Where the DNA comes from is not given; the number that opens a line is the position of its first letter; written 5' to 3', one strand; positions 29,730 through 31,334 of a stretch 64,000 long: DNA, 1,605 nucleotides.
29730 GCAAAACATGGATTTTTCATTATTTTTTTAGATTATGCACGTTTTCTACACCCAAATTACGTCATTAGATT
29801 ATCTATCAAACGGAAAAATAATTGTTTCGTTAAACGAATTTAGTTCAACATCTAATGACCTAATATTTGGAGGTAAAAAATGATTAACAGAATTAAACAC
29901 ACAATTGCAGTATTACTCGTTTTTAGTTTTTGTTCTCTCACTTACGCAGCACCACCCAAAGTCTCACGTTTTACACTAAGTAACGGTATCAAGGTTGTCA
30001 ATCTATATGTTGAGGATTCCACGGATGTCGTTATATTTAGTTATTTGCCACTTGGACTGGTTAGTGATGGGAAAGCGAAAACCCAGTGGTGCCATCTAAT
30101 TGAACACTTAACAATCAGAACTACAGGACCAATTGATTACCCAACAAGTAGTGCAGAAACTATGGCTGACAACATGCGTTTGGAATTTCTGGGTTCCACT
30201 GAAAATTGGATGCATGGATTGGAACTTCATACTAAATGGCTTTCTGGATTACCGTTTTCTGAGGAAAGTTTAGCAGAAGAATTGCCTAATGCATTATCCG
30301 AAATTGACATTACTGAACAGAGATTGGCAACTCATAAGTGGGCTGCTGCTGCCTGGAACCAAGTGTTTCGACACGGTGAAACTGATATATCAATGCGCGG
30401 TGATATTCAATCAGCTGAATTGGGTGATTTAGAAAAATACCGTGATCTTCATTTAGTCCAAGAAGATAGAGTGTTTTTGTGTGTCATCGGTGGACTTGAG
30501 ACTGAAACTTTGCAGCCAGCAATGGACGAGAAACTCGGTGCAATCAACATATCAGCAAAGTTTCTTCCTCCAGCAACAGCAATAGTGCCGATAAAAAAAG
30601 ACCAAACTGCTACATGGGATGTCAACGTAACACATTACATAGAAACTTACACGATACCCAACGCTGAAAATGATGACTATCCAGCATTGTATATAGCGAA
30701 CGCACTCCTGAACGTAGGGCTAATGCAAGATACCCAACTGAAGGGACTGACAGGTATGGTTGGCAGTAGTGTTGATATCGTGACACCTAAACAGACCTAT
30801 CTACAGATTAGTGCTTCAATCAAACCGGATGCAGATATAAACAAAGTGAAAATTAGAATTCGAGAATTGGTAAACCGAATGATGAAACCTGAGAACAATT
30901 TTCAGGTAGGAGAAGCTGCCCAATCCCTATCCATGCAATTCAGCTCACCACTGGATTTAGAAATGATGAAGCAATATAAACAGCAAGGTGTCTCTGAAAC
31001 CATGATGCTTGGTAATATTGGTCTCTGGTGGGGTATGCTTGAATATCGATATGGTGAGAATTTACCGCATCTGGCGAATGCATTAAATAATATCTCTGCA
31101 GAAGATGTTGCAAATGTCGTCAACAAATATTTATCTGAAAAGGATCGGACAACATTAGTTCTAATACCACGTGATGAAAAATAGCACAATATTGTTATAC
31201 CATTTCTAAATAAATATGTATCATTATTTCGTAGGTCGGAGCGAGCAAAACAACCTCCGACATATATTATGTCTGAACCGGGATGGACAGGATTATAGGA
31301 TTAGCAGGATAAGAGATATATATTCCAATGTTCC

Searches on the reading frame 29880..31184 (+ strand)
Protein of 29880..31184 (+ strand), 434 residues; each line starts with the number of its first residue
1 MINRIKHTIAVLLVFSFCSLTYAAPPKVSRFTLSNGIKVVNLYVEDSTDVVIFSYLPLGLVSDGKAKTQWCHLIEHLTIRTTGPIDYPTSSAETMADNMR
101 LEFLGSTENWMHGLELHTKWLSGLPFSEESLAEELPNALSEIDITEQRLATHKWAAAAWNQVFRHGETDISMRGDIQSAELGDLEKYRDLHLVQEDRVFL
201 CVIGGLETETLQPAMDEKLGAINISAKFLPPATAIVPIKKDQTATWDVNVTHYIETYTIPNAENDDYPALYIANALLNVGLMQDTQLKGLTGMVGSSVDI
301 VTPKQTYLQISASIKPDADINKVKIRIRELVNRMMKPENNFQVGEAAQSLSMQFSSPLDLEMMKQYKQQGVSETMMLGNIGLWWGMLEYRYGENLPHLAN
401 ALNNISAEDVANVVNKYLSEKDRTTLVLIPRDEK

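Call 25: search_protein_families(library=pfam, proteins=[window:29880-31184:+], max_evalue=0.00001)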
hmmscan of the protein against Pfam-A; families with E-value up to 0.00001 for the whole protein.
window:29880-31184:+ (434 aa): 1 family
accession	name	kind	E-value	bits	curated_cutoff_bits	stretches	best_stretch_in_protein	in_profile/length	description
PF05193.26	Peptidase_M16_C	-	1.1e-07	32.4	23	1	182-335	5-165/181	Peptidase M16 inactive domain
